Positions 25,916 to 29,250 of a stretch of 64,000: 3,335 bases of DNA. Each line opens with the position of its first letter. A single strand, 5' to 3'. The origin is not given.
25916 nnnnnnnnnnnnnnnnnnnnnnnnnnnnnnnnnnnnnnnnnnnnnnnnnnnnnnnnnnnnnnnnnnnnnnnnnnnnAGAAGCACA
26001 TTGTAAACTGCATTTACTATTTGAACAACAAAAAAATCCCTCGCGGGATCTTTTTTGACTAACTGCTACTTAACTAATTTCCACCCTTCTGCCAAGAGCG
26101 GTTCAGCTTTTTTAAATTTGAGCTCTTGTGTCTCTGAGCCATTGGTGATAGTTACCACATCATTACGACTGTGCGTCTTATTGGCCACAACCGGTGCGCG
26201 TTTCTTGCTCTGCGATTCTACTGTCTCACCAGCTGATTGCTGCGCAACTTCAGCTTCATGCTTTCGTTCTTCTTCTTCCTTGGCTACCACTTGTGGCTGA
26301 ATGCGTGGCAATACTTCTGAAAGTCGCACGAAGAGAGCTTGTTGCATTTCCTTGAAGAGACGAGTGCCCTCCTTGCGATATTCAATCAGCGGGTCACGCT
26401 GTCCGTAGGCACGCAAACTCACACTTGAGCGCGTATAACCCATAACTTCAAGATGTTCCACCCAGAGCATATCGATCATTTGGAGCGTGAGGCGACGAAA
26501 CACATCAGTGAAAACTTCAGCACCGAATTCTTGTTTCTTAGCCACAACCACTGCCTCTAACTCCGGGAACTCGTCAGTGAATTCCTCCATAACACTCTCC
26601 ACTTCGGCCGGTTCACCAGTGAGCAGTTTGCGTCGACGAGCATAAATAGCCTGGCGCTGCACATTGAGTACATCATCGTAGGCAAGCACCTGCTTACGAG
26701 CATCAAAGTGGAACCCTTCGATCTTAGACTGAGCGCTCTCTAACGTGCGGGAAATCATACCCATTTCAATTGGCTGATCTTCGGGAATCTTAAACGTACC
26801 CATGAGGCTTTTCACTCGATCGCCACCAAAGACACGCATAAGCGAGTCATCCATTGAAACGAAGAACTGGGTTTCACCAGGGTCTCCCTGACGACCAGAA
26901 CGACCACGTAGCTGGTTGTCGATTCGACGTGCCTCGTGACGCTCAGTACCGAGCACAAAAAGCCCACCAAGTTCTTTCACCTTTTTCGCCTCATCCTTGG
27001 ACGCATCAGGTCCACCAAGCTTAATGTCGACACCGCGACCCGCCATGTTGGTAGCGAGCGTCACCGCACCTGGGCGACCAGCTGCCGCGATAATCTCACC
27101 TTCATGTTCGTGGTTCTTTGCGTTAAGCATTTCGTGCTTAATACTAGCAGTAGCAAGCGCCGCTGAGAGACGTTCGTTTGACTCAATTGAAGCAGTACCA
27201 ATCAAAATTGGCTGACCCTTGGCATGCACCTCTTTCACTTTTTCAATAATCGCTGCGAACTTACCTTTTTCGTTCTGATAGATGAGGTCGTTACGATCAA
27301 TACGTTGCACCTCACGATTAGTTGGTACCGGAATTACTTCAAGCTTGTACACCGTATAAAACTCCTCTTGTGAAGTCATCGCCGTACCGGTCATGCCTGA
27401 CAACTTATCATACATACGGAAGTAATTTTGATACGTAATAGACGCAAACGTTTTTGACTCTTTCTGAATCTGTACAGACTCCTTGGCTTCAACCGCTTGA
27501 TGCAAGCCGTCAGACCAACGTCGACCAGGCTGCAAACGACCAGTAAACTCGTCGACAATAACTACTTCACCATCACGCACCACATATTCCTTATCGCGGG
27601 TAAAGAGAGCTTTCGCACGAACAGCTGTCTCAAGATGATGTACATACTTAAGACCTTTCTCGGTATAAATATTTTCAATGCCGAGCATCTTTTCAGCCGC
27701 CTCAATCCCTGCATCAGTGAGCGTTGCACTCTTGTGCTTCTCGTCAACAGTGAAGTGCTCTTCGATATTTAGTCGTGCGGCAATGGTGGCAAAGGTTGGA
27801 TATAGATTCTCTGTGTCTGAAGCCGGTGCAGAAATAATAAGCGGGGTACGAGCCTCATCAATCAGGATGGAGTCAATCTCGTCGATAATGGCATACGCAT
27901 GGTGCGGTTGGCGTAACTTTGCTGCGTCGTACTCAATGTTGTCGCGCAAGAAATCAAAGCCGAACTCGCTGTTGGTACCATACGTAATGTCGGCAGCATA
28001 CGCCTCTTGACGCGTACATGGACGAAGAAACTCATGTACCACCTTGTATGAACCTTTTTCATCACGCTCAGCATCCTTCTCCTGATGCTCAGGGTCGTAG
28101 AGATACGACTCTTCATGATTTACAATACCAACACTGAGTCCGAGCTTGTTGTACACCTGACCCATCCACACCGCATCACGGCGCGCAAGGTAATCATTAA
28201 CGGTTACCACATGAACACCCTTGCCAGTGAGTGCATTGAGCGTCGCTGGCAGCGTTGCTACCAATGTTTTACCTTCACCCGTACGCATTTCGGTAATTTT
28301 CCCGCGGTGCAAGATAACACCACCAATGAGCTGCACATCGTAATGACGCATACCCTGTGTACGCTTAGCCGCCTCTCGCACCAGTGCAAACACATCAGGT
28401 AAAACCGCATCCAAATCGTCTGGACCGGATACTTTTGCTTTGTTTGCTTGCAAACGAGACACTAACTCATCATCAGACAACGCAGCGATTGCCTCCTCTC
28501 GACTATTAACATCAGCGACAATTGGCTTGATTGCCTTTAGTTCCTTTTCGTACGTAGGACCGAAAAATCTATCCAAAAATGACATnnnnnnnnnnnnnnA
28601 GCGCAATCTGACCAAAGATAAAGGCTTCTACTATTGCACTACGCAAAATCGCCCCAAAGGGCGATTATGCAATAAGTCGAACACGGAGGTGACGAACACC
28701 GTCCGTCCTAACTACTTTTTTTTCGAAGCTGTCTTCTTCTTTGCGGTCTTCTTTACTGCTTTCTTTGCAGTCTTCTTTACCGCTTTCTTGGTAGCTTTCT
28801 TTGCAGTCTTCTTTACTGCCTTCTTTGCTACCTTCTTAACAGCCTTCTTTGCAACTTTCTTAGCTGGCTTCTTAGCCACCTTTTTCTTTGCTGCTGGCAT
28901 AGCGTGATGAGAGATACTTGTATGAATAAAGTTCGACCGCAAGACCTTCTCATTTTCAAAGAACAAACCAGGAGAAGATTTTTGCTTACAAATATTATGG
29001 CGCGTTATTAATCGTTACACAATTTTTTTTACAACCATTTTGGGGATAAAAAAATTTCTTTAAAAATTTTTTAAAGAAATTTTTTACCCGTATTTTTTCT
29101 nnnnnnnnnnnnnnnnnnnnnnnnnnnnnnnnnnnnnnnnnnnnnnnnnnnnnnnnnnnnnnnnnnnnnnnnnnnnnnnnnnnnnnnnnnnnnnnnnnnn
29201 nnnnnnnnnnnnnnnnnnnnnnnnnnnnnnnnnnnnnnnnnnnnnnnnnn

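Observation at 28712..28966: Tiny lysine-repeat histone-H1-like gene with 21-nt tandem repeats upstream of secA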

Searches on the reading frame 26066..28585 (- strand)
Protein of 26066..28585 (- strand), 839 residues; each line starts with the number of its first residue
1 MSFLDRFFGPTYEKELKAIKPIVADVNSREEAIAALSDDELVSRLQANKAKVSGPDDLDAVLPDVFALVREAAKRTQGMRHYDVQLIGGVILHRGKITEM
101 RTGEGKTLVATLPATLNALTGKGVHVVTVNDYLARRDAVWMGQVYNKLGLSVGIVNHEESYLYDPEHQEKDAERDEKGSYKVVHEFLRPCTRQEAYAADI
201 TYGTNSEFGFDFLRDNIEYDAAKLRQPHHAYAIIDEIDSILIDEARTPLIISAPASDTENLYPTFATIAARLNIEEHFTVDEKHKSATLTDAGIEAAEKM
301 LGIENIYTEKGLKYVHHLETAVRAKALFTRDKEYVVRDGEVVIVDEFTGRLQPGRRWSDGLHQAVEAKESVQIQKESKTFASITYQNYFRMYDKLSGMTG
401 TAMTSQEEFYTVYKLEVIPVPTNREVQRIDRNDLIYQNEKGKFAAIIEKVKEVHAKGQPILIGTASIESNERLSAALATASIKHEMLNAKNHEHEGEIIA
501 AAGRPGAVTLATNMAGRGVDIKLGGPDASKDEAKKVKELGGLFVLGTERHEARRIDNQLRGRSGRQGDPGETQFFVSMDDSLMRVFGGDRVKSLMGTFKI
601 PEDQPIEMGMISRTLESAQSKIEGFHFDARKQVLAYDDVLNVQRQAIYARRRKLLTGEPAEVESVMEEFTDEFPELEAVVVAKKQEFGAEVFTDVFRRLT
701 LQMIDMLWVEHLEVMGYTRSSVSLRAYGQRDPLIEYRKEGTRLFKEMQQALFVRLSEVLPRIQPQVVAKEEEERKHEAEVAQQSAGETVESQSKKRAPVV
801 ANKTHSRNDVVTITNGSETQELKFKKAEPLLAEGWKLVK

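Call 68: search_protein_families(library=pfam, proteins=[window:26066-28585:-], max_evalue=0.001)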
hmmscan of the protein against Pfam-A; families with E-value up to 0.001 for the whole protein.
window:26066-28585:- (839 aa): 4 families
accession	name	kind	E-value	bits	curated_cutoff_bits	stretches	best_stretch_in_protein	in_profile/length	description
PF07517.20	SecA_DEAD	-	9.7e-117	389.8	24.6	1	6-409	3-289/290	SecA DEAD-like domain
PF21090.3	P-loop_SecA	-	1.2e-76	257.4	27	2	426-526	2-102/205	SecA P-loop domain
PF01043.26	SecA_PP_bind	-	3.6e-41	140.6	23.5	1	258-366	2-110/110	SecA preprotein cross-linking domain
PF07516.18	SecA_SW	-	5.9e-41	141.2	26.7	2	605-672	1-67/200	SecA Wing and Scaffold domain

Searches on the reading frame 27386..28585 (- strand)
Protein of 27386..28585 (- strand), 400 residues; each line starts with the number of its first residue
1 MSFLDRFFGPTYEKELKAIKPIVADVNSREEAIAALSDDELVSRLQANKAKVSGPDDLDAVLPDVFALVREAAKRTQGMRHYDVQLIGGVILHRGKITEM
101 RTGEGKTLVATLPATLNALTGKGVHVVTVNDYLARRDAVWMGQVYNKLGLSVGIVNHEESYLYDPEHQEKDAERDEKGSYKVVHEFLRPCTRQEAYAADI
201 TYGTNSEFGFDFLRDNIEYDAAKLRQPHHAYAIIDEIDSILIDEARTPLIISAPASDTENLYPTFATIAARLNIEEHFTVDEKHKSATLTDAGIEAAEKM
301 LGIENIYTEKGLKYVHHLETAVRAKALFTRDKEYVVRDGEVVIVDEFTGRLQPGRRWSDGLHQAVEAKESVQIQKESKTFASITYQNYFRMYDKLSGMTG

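Call 11: find_related_loci(query=window:27386-28585:-, collection=genome_contigs, flank=6000)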
Query window:27386-28585:- (400 aa) in genome_contigs; peptide patterns used: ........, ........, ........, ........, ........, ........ (x = any residue, [..] = any of these).
600 stretches matched a pattern (row limit reached: there are more); 582 encode a relative of the query (tblastn E <= 1e-3); the best 80 are kept; 80 distinct loci.
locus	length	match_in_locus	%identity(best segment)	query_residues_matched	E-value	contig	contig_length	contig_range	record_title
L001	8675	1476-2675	84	1-400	0e+0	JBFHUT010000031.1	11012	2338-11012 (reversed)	MAG: Candidatus Paceibacteria bacterium isolate Mix_sand09.2021.07.G.23 k141_2996216_length_11012_cov_12.9812, whole gen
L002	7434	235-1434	83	1-400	0e+0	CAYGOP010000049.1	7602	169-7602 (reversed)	MAG TPA_asm: uncultured Candidatus Saccharibacteria bacterium isolate ERP117304_co1_139 genome assembly, contig: NODE_84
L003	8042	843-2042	81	1-400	0e+0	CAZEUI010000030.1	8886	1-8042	MAG TPA_asm: uncultured Candidatus Saccharibacteria bacterium isolate binchicken_co53_23 genome assembly, contig: NODE_5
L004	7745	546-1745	78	1-400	0e+0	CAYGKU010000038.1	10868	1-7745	MAG TPA_asm: uncultured Candidatus Saccharibacteria bacterium isolate ERP116193_co2_378 genome assembly, contig: NODE_14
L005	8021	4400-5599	77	1-400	0e+0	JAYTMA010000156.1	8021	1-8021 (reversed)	MAG: bacterium isolate GFS_3428 GFS_3428_155, whole genome shotgun sequence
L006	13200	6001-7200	78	1-400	0e+0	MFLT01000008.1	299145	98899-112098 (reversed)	MAG: Candidatus Kaiserbacteria bacterium RIFCSPLOWO2_01_FULL_45_25 rifcsplowo2_01_scaffold_520, whole genome shotgun seq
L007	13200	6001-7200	78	1-400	0e+0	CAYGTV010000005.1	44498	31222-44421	MAG TPA_asm: uncultured Candidatus Saccharibacteria bacterium isolate ERP117304_co2_145 genome assembly, contig: NODE_74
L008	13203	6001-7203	77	1-400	0e+0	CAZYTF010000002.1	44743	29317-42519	MAG TPA_asm: uncultured Candidatus Saccharibacteria bacterium isolate binchicken_co47_12 genome assembly, contig: NODE_5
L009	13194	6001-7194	76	1-400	0e+0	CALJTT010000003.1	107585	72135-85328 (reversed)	MAG: Candidatus Pacebacteria bacterium isolate R3_Bin_METABAT__89_1 genome assembly, contig: c_000000132228, whole genom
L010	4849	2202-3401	75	1-400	0e+0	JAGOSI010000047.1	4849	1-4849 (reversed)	MAG: Candidatus Paceibacterota bacterium isolate Gw_Eff_bin_314 Gw_Eff_61906_length_4849_cov_7.766836, whole genome shot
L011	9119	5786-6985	77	1-400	0e+0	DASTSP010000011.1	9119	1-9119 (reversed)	MAG TPA_asm: Candidatus Paceibacterota bacterium isolate SMAG_U2283 k141_922370, whole genome shotgun sequence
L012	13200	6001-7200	81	1-400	0e+0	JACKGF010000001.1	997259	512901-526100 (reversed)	MAG: Candidatus Nomurabacteria bacterium isolate HK-STAS-PATE-27 HK-STAS-PATE-27_1, whole genome shotgun sequence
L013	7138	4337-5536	76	1-400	0e+0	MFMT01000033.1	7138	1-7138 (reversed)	MAG: Candidatus Kaiserbacteria bacterium RIFOXYD1_FULL_42_15 rifoxyd1_full_scaffold_4179, whole genome shotgun sequence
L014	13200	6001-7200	75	1-400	0e+0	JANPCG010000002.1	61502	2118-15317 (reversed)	MAG: Candidatus Kaiserbacteria bacterium isolate VAR_78_metabat_560 VAR_78_k141_2829930, whole genome shotgun sequence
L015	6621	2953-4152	75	1-400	0e+0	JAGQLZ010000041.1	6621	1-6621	MAG: Candidatus Kaiserbacteria bacterium isolate HKST-UBA29 2010_505432, whole genome shotgun sequence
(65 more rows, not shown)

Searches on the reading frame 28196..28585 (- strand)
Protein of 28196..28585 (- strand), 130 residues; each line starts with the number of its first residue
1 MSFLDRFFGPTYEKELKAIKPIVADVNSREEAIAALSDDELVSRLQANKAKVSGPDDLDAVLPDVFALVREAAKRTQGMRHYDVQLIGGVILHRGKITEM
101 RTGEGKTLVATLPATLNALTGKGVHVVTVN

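Call 29: find_related_loci(query=window:28196-28585:-, collection=metagenome_contigs, flank=3000)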
Query window:28196-28585:- (130 aa) in metagenome_contigs; peptide patterns used: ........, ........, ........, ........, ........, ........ (x = any residue, [..] = any of these).
600 stretches matched a pattern (row limit reached: there are more); 591 encode a relative of the query (tblastn E <= 1e-3); the best 80 are kept; 80 distinct loci.
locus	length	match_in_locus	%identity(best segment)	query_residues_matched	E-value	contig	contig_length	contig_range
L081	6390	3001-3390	71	1-130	1e-58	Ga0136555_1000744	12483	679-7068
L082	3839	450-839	68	1-130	3e-57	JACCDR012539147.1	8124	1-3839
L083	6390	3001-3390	68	1-130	2e-54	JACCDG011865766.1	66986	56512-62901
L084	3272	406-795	63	1-130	2e-54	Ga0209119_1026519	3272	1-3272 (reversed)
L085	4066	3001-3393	61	1-130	7e-50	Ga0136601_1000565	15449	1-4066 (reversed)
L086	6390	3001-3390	61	1-130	3e-49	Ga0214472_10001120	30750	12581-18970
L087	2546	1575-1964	61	1-130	2e-48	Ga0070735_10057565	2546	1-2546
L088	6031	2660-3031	61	7-130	2e-47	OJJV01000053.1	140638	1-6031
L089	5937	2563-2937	59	6-130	5e-47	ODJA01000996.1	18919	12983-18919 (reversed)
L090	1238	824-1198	59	6-130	5e-49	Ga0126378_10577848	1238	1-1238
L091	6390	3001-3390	57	1-130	6e-47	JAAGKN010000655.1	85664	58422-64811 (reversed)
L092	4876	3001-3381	59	4-130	4e-47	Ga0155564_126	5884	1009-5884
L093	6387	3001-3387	60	2-130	4e-47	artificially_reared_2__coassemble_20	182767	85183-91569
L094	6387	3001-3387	59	2-130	5e-47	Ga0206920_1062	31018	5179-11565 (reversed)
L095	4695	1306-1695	58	1-130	4e-47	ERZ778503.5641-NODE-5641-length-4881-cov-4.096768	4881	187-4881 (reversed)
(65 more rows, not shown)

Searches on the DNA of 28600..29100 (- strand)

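Call 21: search_rna_families(source=window, start=28600, end=29100, threshold=evalue, max_evalue=10)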
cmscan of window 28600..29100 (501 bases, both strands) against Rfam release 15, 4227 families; matches with E-value up to 10: 5.
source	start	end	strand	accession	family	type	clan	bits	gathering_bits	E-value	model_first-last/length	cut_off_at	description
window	29039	29100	-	RF01606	plasmodium_snoR31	Gene; snRNA; snoRNA; HACA-box;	-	20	60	3.6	78-145/145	5'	small nucleolar RNA snoR31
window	29040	29091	-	RF03171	mir-1012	Gene; miRNA;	-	17.3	70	1.8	1-59/59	no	mir-1012 microRNA precursor family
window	29042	29093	+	RF03171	mir-1012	Gene; miRNA;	-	16.4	70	3.1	1-59/59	no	mir-1012 microRNA precursor family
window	29035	29090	-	RF01467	rli36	Gene; sRNA;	-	16.3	50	4.7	1-84/84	no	Listeria sRNA rli36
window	28945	28978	-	RF03287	mir-5904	Gene; miRNA;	-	14.8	73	6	1-84/84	no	mir-5904 microRNA precursor family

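Call 34: build_rna_model(alignment_id=A1)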
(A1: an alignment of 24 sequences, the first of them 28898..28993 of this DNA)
Model R1 built from alignment A1 (24 sequences, 112 columns); structure: RNAalifold consensus.
model positions 97; base pairs 10; branch points 0; effective number of sequences 3.76; information 0.59 bits per position. Calibrated on 0.2 Mb of random sequence (short: E-values are rough).
structure used (alignment columns):
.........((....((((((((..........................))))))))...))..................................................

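Call 35: search_with_rna_model(model_id=R1, sources=[window, L001, L002, L003, L004, L005, L006, L007, L008, L009, L010, L011, L012, L013, L014, L015, L016, L017, L018, L019, L020, L021, L022, L023, L024, L025, L026, L027, L028, L029, L030, L031, L032, L033, L034, L035, L036, L037, L038, L039, L040, L041, L042, L043, L044, L045, L046, L047, L048, L049, L050, L051, L052, L053, L054, L055, L056, L057, L058, L059, L060, L061, L062, L063, L064, L065, L066, L067, L068, L069, L070, L071, L072, L073, L074, L075, L076, L077, L078, L079, L080, L081, L082, L083, L084, L085, L086, L087, L088, L089, L090], max_evalue=1, make_alignment=true)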
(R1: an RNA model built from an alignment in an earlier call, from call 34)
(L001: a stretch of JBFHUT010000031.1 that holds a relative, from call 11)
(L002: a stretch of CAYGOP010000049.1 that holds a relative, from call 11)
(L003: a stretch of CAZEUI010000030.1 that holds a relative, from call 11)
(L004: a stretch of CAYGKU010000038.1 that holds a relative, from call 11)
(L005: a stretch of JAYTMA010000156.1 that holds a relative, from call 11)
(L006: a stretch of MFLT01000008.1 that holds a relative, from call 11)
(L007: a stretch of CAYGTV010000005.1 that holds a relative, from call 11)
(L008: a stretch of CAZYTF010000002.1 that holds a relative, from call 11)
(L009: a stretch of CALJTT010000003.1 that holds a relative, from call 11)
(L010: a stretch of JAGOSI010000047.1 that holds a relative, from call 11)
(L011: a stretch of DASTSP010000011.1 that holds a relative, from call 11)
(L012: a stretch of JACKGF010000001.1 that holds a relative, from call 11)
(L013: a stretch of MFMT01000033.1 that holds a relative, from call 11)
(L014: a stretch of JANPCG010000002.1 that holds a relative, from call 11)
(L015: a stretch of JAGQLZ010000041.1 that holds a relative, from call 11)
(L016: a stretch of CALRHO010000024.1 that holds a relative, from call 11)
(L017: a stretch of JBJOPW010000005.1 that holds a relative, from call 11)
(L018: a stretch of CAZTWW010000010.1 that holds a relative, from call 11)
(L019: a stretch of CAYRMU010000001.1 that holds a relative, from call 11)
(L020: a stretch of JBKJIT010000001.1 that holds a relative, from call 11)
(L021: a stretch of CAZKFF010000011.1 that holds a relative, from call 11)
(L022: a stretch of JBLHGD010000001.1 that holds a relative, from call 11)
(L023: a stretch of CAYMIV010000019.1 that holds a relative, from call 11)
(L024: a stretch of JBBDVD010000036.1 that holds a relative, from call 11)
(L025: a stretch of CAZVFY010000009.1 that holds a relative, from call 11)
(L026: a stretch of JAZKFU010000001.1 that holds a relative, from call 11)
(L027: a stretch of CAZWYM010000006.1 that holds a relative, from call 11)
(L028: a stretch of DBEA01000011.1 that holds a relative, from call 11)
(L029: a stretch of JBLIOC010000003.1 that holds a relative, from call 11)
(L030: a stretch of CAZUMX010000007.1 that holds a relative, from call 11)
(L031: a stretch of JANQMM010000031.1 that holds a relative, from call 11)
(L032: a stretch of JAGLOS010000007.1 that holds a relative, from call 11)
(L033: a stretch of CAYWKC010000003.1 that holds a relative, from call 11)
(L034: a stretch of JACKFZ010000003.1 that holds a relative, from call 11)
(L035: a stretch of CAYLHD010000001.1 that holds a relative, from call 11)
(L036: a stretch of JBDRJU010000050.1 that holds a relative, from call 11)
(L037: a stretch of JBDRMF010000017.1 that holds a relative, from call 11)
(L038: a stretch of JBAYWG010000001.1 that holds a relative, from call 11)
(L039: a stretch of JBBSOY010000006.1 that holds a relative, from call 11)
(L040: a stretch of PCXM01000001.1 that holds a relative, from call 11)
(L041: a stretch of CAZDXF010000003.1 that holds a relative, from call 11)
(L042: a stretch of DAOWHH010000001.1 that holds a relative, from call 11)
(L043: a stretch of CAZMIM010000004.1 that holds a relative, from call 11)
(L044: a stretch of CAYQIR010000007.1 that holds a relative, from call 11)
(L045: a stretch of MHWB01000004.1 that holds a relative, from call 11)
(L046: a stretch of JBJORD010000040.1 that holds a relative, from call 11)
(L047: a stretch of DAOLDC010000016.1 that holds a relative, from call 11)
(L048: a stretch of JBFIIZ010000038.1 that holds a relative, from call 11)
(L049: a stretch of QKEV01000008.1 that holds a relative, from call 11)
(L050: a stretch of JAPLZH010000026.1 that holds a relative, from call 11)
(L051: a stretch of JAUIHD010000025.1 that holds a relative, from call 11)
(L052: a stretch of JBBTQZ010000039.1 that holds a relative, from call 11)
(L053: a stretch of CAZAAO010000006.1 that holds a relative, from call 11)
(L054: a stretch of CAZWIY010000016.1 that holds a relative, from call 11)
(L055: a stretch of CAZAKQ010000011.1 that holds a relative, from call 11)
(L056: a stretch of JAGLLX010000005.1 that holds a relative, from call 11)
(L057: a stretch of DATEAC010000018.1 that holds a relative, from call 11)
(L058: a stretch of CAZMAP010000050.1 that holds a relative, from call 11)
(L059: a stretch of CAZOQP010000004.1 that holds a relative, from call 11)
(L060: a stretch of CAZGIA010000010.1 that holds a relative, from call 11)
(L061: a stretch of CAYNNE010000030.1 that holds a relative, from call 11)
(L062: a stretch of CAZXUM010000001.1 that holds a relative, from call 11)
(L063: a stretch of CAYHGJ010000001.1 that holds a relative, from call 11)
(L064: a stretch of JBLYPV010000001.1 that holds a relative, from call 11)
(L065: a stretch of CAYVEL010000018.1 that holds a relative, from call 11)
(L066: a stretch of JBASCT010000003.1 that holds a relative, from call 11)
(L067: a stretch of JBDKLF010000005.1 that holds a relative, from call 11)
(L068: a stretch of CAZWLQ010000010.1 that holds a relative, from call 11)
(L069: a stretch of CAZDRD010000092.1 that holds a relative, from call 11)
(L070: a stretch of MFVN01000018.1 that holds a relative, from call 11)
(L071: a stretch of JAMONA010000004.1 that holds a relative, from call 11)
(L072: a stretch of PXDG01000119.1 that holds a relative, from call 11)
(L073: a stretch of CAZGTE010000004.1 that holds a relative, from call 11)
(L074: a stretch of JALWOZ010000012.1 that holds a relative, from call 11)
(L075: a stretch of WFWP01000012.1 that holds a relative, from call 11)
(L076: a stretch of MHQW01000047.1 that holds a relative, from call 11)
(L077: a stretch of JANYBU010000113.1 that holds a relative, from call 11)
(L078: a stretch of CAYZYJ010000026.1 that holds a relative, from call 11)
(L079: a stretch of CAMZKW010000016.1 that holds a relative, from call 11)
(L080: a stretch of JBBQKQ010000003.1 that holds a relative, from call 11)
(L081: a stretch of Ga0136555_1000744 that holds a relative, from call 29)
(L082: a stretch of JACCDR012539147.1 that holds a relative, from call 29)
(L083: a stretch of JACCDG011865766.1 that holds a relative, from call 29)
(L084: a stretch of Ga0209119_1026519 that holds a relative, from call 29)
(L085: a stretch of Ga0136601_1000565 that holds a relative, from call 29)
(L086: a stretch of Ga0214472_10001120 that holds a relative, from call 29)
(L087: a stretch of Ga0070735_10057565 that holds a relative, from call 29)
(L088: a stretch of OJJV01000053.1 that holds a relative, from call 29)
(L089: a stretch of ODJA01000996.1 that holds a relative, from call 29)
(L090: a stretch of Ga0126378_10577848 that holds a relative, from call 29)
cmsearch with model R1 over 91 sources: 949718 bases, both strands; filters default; matches with E-value up to 1: 29.
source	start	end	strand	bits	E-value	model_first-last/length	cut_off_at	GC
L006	5627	5723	+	90.3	6.3e-17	1-97/97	no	0.35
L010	1791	1886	+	90.2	6.9e-17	1-97/97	no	0.32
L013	3771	3868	+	89.8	8.6e-17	1-97/97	no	0.34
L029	5287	5380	+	89.1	1.2e-16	1-97/97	no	0.38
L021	5645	5738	+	86.9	4e-16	1-97/97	no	0.35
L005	3830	3927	+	86.2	6.1e-16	1-97/97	no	0.37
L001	977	1070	+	85.7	7.6e-16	1-97/97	no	0.32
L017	5659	5753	+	85.1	1e-15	1-97/97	no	0.38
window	28898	28993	-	84.8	1.3e-15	1-97/97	no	0.36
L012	5567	5662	+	84.1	1.8e-15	1-97/97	no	0.34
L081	2581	2674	+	79.6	2.1e-14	1-97/97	no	0.34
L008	5330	5419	+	79.2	2.6e-14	1-97/97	no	0.37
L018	5685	5781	+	79.1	2.7e-14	1-97/97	no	0.37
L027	5579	5672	+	78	4.9e-14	1-97/97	no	0.34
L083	2564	2657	+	75.9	1.5e-13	1-97/97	no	0.32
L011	5456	5548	+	75.1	2.4e-13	1-97/97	no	0.38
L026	142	244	+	74.2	3.9e-13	1-97/97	no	0.3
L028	72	164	+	67.9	1.2e-11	1-97/97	no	0.29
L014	5637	5734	+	67.3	1.7e-11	1-97/97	no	0.37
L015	2529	2623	+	63.6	1.2e-10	1-97/97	no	0.37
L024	685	768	+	62.5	2.1e-10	1-97/97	no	0.25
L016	2051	2138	+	61.3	4.2e-10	1-97/97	no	0.41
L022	5336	5426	+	61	5.1e-10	1-97/97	no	0.37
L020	5714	5800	+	56.8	4.7e-09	1-97/97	no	0.34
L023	5416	5504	+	56.4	6e-09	1-97/97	no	0.36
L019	5548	5644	+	52.3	5.4e-08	1-97/97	no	0.38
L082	161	246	+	39.4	6e-05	1-97/97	no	0.41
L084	1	59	+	31.1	0.0053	32-97/97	5'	0.34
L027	10221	10305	+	24.3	0.2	1-97/97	no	0.27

Alignment A2: 29 matches aligned to the model, 116 columns, each read 5' to 3' on its own strand. Consensus structure (alignment columns), stored with it:
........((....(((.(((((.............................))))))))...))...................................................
